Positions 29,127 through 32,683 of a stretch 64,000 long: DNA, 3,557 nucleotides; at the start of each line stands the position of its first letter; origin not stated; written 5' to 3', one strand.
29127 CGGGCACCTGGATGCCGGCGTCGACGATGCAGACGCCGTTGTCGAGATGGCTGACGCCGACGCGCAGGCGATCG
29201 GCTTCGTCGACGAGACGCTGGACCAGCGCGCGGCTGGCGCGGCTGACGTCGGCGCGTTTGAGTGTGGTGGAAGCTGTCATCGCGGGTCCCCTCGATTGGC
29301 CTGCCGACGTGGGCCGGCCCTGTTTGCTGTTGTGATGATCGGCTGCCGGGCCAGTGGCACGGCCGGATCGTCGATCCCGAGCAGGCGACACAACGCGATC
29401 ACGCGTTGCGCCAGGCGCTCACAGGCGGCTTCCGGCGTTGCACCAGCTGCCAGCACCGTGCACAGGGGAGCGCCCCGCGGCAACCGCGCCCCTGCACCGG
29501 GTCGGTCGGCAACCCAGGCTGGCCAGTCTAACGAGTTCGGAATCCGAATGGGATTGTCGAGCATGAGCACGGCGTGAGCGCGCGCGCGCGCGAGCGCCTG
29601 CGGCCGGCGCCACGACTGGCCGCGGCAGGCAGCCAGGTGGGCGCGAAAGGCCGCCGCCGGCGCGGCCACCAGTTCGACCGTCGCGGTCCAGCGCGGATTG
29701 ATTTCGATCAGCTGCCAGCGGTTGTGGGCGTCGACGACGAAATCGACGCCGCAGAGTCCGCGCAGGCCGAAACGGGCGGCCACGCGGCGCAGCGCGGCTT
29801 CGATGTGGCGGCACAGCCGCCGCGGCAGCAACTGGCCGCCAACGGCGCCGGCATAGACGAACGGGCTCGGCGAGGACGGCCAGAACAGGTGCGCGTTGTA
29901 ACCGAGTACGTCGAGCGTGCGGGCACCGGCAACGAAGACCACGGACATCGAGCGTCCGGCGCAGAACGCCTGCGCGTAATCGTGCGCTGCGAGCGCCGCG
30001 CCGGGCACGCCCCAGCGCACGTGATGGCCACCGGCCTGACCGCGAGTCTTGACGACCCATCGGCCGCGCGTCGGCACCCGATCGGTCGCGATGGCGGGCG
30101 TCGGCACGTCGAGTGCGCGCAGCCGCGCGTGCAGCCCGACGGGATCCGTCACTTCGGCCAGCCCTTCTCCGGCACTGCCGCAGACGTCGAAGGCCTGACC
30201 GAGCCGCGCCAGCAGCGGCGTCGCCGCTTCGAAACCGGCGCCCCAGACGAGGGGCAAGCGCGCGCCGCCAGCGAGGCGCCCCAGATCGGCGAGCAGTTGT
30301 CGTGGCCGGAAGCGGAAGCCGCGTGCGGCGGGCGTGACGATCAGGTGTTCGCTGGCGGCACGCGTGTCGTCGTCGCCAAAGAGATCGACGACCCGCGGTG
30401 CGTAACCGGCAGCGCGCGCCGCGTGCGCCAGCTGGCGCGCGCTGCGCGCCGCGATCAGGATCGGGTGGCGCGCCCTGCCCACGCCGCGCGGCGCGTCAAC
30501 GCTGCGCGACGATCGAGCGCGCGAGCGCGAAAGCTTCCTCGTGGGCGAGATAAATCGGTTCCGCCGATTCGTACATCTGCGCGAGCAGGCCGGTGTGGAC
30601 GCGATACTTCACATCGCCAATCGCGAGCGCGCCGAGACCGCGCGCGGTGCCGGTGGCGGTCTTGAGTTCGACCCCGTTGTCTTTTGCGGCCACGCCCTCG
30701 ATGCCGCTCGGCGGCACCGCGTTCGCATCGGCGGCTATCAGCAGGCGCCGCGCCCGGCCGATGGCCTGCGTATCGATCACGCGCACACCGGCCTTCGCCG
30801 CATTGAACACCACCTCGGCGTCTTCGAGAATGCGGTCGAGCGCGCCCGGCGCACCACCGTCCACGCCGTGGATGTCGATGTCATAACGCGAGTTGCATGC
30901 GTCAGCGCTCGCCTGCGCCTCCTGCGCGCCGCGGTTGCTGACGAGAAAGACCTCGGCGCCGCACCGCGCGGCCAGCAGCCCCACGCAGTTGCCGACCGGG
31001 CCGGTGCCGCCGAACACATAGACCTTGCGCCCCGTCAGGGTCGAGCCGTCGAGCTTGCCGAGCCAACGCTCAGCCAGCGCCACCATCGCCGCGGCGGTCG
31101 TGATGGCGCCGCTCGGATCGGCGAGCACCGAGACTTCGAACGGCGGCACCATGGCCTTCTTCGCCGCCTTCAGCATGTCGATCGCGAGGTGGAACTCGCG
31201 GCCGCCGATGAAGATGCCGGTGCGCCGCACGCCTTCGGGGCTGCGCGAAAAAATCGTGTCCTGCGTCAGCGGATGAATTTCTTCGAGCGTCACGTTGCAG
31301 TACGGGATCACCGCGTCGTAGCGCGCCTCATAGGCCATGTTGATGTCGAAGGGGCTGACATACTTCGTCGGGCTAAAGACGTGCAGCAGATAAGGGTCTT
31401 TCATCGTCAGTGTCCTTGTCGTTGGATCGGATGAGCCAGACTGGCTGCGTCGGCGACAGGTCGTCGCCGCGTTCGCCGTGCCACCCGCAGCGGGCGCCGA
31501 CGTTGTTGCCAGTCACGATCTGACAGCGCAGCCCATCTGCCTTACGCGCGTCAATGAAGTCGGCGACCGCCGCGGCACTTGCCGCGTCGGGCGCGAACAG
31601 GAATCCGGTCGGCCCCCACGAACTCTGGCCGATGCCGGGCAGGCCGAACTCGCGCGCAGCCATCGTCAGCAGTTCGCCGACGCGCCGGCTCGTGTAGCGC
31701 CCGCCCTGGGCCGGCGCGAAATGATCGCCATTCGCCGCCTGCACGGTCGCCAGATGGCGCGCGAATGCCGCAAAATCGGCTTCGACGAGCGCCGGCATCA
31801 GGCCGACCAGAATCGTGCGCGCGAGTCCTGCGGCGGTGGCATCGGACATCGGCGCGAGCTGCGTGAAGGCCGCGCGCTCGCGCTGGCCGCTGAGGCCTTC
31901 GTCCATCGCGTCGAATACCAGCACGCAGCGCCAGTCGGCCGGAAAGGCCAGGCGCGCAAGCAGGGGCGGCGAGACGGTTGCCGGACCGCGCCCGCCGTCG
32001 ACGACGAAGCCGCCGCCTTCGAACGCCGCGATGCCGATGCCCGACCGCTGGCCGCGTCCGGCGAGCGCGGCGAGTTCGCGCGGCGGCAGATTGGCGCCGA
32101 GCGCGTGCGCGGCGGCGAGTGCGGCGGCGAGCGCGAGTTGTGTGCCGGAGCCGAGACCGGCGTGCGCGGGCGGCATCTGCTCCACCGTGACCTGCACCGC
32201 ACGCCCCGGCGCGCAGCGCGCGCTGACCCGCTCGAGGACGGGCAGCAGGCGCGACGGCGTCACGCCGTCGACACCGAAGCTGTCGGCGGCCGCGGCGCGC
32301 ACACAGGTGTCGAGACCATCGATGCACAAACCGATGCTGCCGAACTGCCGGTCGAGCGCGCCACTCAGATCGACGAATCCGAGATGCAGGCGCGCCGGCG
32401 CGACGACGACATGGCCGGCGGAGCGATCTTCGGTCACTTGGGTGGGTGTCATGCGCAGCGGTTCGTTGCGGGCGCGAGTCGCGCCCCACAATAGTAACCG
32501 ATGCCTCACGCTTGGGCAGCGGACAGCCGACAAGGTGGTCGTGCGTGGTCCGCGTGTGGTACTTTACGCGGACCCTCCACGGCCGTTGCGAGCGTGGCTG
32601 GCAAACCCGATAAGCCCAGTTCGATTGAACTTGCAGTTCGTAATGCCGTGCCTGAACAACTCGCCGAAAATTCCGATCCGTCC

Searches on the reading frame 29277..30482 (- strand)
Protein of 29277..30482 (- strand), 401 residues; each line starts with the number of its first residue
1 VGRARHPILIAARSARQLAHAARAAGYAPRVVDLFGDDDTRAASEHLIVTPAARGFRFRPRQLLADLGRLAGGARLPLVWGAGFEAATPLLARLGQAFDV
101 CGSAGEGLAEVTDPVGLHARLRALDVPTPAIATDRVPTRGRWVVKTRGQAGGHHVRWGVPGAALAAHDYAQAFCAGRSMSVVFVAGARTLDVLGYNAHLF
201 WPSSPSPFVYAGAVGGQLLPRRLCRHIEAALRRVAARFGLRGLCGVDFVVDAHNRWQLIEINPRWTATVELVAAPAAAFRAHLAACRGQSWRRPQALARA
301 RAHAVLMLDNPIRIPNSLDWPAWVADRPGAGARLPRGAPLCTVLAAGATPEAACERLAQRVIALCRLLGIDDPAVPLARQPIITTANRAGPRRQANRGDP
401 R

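Call 21: search_protein_families(library=pfam, proteins=[window:29277-30482:-], max_evalue=0.00001)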
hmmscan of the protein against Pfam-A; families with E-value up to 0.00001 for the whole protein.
window:29277-30482:- (401 aa): 1 family
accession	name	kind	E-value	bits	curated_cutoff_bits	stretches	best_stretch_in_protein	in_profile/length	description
PF02655.19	ATP-grasp_3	-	2.1e-16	60.9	23.2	1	118-268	8-160/160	ATP-grasp domain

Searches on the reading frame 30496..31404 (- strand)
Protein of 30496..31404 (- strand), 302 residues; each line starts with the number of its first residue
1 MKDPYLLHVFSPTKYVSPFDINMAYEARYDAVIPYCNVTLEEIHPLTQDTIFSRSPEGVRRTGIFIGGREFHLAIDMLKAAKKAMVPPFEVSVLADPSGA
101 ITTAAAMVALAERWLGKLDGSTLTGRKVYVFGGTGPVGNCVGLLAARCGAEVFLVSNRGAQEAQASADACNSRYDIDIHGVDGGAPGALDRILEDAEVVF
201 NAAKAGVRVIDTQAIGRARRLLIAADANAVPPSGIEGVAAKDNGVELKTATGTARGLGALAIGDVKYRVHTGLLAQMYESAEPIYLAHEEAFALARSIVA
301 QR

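Call 22: search_protein_families(library=pfam, proteins=[window:30496-31404:-], max_evalue=0.00001)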
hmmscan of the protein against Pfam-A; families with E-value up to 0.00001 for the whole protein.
window:30496-31404:- (302 aa): 1 family
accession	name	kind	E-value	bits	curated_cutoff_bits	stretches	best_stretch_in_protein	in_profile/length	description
PF09176.16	Mpt_N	-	2.4e-34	117.7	27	1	18-98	1-81/81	Methylene-tetrahydromethanopterin dehydrogenase, N-terminal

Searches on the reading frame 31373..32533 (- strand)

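Call 22: search_protein_families(library=pfam, proteins=[window:31373-32533:-], max_evalue=0.00001)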
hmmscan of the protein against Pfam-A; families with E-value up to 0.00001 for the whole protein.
window:31373-32533:- (386 aa): 1 family
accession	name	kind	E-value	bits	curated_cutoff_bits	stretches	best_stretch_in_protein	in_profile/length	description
PF00288.32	GHMP_kinases_N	-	1e-09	38.9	22.3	1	105-171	12-83/87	GHMP kinases N terminal domain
